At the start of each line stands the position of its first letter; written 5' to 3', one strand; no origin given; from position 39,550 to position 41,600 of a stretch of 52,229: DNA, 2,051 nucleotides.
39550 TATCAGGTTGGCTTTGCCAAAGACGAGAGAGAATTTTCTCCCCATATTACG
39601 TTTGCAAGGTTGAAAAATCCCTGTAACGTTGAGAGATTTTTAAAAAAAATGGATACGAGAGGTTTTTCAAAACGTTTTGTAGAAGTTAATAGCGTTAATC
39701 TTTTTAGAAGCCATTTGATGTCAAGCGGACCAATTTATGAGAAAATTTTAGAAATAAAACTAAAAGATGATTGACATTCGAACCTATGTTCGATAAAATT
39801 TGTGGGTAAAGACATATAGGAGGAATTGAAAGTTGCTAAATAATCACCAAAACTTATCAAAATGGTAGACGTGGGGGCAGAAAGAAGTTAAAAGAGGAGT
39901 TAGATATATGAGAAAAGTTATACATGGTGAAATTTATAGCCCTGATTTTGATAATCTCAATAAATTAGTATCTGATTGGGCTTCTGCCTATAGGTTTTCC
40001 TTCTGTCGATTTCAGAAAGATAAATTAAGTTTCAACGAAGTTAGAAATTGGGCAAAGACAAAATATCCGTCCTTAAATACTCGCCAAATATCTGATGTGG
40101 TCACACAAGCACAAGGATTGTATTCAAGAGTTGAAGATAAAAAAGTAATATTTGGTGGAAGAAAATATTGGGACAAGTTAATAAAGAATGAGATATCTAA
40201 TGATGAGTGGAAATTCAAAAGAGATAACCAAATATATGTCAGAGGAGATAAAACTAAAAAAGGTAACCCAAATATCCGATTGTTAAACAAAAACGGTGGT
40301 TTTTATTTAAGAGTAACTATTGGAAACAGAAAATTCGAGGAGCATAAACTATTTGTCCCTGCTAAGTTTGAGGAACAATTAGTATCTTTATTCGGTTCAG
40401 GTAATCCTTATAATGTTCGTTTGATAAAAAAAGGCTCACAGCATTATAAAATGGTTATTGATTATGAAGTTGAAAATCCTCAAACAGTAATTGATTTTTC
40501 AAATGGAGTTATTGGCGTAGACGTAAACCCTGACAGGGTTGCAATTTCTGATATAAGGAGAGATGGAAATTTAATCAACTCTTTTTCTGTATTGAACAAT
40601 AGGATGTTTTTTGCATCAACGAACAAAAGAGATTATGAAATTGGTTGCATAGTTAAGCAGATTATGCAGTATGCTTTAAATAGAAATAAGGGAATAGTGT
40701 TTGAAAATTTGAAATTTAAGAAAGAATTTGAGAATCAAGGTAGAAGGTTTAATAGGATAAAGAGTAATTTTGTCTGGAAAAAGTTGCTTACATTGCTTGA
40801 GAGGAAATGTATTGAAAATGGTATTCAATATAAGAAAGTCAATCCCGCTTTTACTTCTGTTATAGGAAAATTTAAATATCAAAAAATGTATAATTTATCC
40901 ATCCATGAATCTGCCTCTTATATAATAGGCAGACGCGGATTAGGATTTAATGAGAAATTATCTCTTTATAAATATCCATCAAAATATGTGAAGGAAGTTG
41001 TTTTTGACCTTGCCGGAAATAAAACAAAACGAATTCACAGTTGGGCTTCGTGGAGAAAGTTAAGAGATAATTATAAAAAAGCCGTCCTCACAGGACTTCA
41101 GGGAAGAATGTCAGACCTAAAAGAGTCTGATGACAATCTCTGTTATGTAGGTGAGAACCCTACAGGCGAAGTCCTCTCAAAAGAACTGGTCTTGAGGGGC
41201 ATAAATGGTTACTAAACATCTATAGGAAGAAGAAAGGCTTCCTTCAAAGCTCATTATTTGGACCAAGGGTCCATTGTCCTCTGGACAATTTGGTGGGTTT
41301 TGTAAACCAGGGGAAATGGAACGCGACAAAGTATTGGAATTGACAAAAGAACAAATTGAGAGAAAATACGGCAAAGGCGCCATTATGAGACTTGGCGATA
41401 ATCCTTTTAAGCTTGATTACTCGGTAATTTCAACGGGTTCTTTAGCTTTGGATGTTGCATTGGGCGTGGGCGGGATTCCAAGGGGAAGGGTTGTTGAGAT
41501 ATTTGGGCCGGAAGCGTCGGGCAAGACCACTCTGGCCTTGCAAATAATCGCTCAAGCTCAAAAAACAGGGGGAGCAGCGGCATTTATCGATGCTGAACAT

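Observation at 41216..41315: Hairpin-dense 100-nt spacer 3' of the TnpB-like gene, where an omega/guide RNA would be expected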

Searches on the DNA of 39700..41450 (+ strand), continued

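Call 81: search_with_rna_model(model_id=R1, source=L168, max_evalue=1, show_alignments=1)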
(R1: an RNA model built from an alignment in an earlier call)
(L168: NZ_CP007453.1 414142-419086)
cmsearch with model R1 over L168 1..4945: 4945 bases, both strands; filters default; matches with E-value up to 1: 1.
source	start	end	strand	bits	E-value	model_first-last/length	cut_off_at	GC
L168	3251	3267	+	6.9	0.29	38-54/170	no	0.65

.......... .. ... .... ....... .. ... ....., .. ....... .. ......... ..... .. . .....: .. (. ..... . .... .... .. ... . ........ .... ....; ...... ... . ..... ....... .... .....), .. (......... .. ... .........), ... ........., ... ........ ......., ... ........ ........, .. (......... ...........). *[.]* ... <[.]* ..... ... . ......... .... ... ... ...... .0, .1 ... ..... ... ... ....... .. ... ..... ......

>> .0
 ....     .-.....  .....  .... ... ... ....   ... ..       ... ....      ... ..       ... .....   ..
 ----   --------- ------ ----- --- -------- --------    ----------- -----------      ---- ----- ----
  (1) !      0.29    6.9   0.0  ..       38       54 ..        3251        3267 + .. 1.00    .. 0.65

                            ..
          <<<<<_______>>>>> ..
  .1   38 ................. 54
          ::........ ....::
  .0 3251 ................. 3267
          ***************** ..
